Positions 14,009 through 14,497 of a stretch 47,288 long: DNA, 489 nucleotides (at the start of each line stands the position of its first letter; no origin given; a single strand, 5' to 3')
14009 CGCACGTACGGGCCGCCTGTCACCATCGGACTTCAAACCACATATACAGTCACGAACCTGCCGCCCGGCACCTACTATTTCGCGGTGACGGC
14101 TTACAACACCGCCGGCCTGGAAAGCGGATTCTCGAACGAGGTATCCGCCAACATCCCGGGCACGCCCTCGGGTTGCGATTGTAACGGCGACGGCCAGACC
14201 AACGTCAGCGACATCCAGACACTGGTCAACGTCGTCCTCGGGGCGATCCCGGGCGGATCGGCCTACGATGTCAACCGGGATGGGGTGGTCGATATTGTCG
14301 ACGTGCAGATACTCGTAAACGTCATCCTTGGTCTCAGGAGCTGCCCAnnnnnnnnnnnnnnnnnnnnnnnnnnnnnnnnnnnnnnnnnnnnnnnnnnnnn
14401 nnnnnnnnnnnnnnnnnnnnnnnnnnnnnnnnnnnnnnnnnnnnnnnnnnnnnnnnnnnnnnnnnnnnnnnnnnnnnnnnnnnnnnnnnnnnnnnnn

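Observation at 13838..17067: Translationally coupled dockerin and cohesin genes with no catalytic partner, beside a glycan locus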

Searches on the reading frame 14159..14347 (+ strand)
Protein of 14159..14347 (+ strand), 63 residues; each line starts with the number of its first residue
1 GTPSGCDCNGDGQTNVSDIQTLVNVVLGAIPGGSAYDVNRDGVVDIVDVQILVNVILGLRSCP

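Call 44: find_homologous_proteins(query=A4, max_evalue=0.001)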
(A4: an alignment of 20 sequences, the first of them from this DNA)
Query A4 (20 sequences) (63 aa, profile of the alignment): 562 proteins with E <= 0.001 among 8000 candidates; the best 120 are listed.
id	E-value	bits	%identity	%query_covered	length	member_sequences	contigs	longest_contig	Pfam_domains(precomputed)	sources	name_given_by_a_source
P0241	6.8e-23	98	59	92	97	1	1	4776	PF00404.25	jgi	jgi:hypothetical protein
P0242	2.6e-22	96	54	98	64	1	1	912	PF00404.25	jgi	jgi:hypothetical protein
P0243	2.6e-22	96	53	92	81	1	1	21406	PF00404.25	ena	-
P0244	5.8e-22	95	56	95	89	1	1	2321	PF00404.25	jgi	jgi:hypothetical protein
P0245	7.7e-22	95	57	92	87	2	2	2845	PF00404.25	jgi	jgi:hypothetical protein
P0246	9.2e-22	94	55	92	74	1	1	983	PF00404.25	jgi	jgi:hypothetical protein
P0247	3.4e-21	93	58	95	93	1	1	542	PF00404.25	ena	-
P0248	5.4e-21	92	53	98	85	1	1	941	PF00404.25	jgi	jgi:hypothetical protein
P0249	7.8e-21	92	53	92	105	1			PF00404.25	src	-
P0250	1.2e-20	91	55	95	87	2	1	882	PF00404.25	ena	-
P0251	1.6e-20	91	55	98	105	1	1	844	PF00404.25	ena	-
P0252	6.1e-20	89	52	97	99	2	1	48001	PF00404.25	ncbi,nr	ncbi:MAG: hypothetical protein LAO21_21450 [Acidobacteriia bacterium]|nr:hypothetical protein [Terri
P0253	7.4e-20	88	49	81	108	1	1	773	PF13405.13,PF00404.25,PF00036.39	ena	-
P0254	7.6e-20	88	67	92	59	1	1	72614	PF00404.25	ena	-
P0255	7.7e-20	88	53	95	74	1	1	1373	PF00404.25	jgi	jgi:hypothetical protein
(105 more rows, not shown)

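Call 58: search_protein_representatives(alignment_id=A4)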
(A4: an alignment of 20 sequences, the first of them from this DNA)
Query: 20 sequences, 65 profile positions. Proteins with E-value up to 0.001 (for the whole library): 17854; up to 1e-10: 935; up to 1e-30: 15. The best 150 are listed.
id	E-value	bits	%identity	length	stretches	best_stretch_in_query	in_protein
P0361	3.9e-55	199.8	-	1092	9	6-57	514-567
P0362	1.7e-54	197.7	-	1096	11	7-55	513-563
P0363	2.8e-52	190.6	-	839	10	3-53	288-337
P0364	2.6e-51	187.5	-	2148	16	4-55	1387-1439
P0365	3.6e-48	177.4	-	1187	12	4-61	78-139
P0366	5.2e-43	160.9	-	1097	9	4-56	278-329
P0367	4.1e-42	158.0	-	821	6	3-64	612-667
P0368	6.4e-41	154.2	-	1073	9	4-54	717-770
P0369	1.8e-40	152.7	-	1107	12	8-55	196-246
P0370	5.2e-39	148.1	-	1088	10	8-55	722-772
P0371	1.7e-36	140.1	-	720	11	4-58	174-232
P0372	9.2e-36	137.7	-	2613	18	6-64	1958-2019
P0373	4.2e-34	132.4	-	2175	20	5-56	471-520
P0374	5.7e-33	128.8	-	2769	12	8-60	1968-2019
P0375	7.6e-33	128.3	-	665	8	8-58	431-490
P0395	5.9e-23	96.7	-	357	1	4-64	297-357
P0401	8.2e-22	93.0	-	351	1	3-64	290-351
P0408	5.5e-21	90.4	-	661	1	3-64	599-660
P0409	6.0e-21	90.2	-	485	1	2-64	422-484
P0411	7.0e-21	90.0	-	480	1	3-64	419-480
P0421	3.1e-20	88.0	-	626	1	3-63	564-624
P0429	8.0e-20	86.6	-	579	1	4-64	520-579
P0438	1.3e-19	86.0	-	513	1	4-64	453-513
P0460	1.4e-18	82.7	-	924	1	6-63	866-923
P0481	6.9e-18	80.4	-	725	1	3-64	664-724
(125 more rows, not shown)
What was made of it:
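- Dockerins are far more common than cohesins: 17854 hits for this profile (call 58).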

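Call 59: search_protein_families(library=pfam, proteins=[P0395, P0401, P0408, P0409, P0411, P0421, P0429, P0438, P0460, P0481], max_evalue=0.0001)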
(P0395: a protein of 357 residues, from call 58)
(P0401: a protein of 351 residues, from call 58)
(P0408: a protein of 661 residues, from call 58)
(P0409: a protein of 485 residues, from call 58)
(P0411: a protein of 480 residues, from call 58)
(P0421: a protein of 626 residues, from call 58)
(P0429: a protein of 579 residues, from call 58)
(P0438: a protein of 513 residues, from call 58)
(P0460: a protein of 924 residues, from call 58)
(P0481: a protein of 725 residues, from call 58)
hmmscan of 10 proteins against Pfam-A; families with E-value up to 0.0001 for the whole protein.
P0395 (357 aa): 5 families
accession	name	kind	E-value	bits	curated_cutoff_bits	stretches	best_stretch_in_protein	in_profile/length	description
PF00041.27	fn3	-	2.1e-10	41.1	25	1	41-112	15-83/84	Fibronectin type III domain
PF00404.24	Dockerin_1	-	2.4e-09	37.7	22.9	1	301-350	3-56/57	Dockerin type I domain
PF16656.11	Pur_ac_phosph_N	-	7.3e-08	33.3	30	1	127-207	6-92/93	Purple acid Phosphatase, N-terminal domain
PF19190.6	BACON_2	-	9.8e-08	32.3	25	1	216-296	3-89/94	Viral BACON domain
PF13004.13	BACON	-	2.8e-07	30.9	25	1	243-295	3-61/61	Putative binding domain, N-terminal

P0401 (351 aa): 4 families
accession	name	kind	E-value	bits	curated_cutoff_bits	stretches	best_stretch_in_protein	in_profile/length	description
PF00041.27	fn3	-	4.3e-15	56.1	25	2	26-105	7-83/84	Fibronectin type III domain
PF16656.11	Pur_ac_phosph_N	-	8.6e-11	42.7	30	1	120-202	6-93/93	Purple acid Phosphatase, N-terminal domain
PF00404.24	Dockerin_1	-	9.8e-09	35.7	22.9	1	295-344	3-56/57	Dockerin type I domain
PF13004.13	BACON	-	2.7e-06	27.7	25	1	237-289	3-61/61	Putative binding domain, N-terminal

P0408 (661 aa): 7 families
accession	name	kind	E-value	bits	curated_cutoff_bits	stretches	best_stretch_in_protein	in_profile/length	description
PF13688.12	Reprolysin_5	-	7.4e-20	72.5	27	1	234-399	4-189/196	Metallo-peptidase family M12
PF13582.12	Reprolysin_3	-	3.8e-19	69.8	22.4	1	258-378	3-122/123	Metallo-peptidase family M12B Reprolysin-like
PF01421.25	Reprolysin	-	1.1e-16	61.9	20.8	1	252-427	21-200/200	Reprolysin (M12B) family zinc metalloprotease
PF13574.12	Reprolysin_2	-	1.5e-14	54.7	27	1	254-392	3-156/195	Metallo-peptidase family M12B Reprolysin-like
PF13583.11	Reprolysin_4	-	2.6e-12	47.3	22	1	232-395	2-174/203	Metallo-peptidase family M12B Reprolysin-like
PF00404.24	Dockerin_1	-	7.8e-11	42.4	22.9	1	604-654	3-57/57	Dockerin type I domain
PF00041.27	fn3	-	2.1e-06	28.3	25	1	429-511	2-80/84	Fibronectin type III domain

P0409 (485 aa): 1 family
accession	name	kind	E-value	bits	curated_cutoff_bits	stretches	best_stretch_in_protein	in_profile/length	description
PF00404.24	Dockerin_1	-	7.2e-08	33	22.9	1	428-477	3-56/57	Dockerin type I domain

P0411 (480 aa): 9 families
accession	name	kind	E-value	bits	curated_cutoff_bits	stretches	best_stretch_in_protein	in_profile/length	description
PF13582.12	Reprolysin_3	-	1.9e-17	64.4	22.4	1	1-116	8-122/123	Metallo-peptidase family M12B Reprolysin-like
PF13688.12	Reprolysin_5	-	5.8e-15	56.5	27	1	1-133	33-185/196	Metallo-peptidase family M12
PF01421.25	Reprolysin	-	8.2e-14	52.5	20.8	1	2-165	33-200/200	Reprolysin (M12B) family zinc metalloprotease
PF13574.12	Reprolysin_2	-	2.2e-13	50.9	27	1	1-130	12-156/195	Metallo-peptidase family M12B Reprolysin-like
PF13583.11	Reprolysin_4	-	3.1e-10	40.5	22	1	2-133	34-174/203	Metallo-peptidase family M12B Reprolysin-like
PF00041.27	fn3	-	1.2e-08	35.4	25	1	167-250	2-82/84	Fibronectin type III domain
PF00404.24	Dockerin_1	-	2e-08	34.7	22.9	1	424-471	3-54/57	Dockerin type I domain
PF01833.30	TIG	-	1.7e-07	31.6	20.9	1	258-331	1-81/84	IPT/TIG domain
PF19190.6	BACON_2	-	1.2e-05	25.6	25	1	341-415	4-84/94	Viral BACON domain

P0421 (626 aa): 2 families
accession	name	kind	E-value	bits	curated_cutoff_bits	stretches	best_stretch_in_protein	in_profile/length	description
PF13229.12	Beta_helix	-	1.1e-09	38.6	25.9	1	221-387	3-142/158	Right handed beta helix region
PF00404.24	Dockerin_1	-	5.5e-07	30.1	22.9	1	569-618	3-56/57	Dockerin type I domain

P0429 (579 aa): 6 families
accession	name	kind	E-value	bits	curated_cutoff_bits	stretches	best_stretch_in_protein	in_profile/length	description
PF14587.12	Glyco_hydr_30_2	-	3.9e-10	40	27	1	100-228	111-246/364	O-Glycosyl hydrolase family 30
PF16656.11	Pur_ac_phosph_N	-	1.3e-06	29.3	30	1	435-515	8-93/93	Purple acid Phosphatase, N-terminal domain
PF02055.22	Glyco_hydro_30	-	2.5e-06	27.2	23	1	103-241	90-239/348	Glycosyl hydrolase family 30 TIM-barrel domain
PF00404.24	Dockerin_1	-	2e-05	25.2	22.9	0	524-572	3-56/57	Dockerin type I domain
PF17189.10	Glyco_hydro_30C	-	2.3e-05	24.9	22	0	331-416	3-65/65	Glycosyl hydrolase family 30 beta sandwich domain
PF00041.27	fn3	-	6e-05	23.6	25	0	431-504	4-74/84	Fibronectin type III domain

P0438 (513 aa): 3 families
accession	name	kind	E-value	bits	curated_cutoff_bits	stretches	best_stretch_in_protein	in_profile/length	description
PF17957.7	Big_7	-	1e-09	39.3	24.1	1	185-254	1-70/70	Bacterial Ig domain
PF00404.24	Dockerin_1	-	6.2e-08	33.2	22.9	1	457-507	3-57/57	Dockerin type I domain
PF09136.16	Glucodextran_B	-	2.6e-07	30.9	27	0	280-366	1-80/83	Glucodextranase, domain B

P0460 (924 aa): 2 families
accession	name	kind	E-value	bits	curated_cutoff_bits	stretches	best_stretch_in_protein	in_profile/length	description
PF00404.24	Dockerin_1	-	5.7e-08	33.3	22.9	1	868-917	3-56/57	Dockerin type I domain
PF15892.11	BNR_4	-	9.2e-06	25.7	27.3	0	251-351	162-266/272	BNR repeat-containing family member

P0481 (725 aa): 7 families
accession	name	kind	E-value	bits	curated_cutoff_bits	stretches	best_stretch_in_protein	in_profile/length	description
PF16656.11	Pur_ac_phosph_N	-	2e-41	140.9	30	5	585-664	9-93/93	Purple acid Phosphatase, N-terminal domain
PF00041.27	fn3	-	2e-40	137.3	25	3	487-561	3-79/84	Fibronectin type III domain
PF16655.11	PhoD_N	-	5.6e-14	52.9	30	0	592-650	28-81/90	PhoD-like phosphatase, N-terminal domain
PF25059.1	FN3_DSCAM-DSCAML_C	-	4.1e-12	46.7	39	0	150-197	36-81/89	DSCAM/DSCAML C-terminal Fn3-like domain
PF00404.24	Dockerin_1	-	1.2e-09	38.6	22.9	1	669-718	3-57/57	Dockerin type I domain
PF25788.1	Ig_Rha78A_N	-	2.2e-08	34.7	27.4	0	210-289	31-101/105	Rha78A-like, N-terminal immunoglobulin domain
PF16893.11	fn3_2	-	1e-05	26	27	0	113-186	8-81/89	Fibronectin type III domain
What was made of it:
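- Tried and rejected: I replaced it with the representative search (call 58) plus Pfam scans (call 59).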

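Call 60: list_cluster_members(proteins=[P0408, P0411, P0429, P0421, P0460, P0438, P0395, P0481])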
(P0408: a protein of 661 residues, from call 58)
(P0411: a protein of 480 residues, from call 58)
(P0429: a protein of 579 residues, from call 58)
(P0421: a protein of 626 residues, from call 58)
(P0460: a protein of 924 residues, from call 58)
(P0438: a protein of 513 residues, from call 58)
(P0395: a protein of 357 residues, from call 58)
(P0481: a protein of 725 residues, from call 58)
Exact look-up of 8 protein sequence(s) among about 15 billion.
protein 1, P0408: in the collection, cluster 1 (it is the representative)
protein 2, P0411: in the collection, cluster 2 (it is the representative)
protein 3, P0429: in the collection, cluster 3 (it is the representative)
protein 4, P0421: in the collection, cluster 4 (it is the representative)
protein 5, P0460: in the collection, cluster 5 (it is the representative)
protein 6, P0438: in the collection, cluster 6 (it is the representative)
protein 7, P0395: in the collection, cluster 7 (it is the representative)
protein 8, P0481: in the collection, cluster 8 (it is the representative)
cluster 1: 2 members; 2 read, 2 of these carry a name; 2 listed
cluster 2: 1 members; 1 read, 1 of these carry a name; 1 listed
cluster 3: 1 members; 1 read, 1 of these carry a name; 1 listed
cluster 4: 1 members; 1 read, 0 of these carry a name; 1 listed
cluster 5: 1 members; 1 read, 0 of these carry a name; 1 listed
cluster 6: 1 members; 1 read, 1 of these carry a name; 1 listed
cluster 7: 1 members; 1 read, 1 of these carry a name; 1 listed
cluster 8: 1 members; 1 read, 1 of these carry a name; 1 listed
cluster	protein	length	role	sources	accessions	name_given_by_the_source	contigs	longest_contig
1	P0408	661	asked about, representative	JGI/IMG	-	hypothetical protein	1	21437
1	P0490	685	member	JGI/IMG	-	hypothetical protein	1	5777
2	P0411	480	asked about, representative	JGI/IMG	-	hypothetical protein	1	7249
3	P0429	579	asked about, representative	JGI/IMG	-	glucuronoarabinoxylan endo-1,4-beta-xylanase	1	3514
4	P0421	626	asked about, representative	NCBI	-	-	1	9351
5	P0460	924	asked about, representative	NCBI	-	-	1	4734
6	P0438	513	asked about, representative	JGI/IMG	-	hypothetical protein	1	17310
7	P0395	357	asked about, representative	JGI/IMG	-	hypothetical protein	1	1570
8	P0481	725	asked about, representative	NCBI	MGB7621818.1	MAG: fibronectin type III domain-containing protein [Terriglobia bacterium]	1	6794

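Call 61: find_encoding_contigs(protein=P0408, flank=10000, max_places=1)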
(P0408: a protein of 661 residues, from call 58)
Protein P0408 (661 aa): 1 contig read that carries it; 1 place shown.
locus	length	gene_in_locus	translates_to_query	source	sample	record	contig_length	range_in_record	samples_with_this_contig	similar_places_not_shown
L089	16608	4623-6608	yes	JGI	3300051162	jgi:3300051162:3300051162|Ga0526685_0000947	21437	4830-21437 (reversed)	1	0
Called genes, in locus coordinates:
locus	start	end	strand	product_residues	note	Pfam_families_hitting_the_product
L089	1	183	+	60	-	?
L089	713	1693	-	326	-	PF00092:VWA (weak), PF13519:VWA_2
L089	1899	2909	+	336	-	PF08240:ADH_N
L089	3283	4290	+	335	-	PF00291:PALP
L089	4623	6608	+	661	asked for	PF01421:Reprolysin, PF13583:Reprolysin_4, PF13688:Reprolysin_5, PF13574:Reprolysin_2, PF13582:Reprolysin_3, PF00041:fn3 (weak), PF00404:Dockerin_1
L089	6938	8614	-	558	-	PF02369:Big_1 (faint), PF10670:DUF4198 (faint), PF09430:EMC7_beta-sandw (faint), PF11974:bMG3 (faint), PF13620:CarboxypepD_reg, PF13715:CarbopepD_reg_2 (faint), PF17210:SdrD_B (faint), PF13620:CarboxypepD_reg, +3 more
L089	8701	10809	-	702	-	PF00596:Aldolase_II, PF00106:adh_short, PF01370:Epimerase (weak), PF13561:adh_short_C2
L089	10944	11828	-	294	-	PF01791:DeoC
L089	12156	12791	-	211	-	-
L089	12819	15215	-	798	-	PF10418:DHODB_Fe-S_bind, PF14691:Fer4_20, PF00070:Pyr_redox (faint), PF07992:Pyr_redox_2, PF13450:NAD_binding_8 (weak), PF13738:Pyr_redox_3 (faint)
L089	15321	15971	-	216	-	PF00160:Pro_isomerase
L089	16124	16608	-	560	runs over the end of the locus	PF05193:Peptidase_M16_C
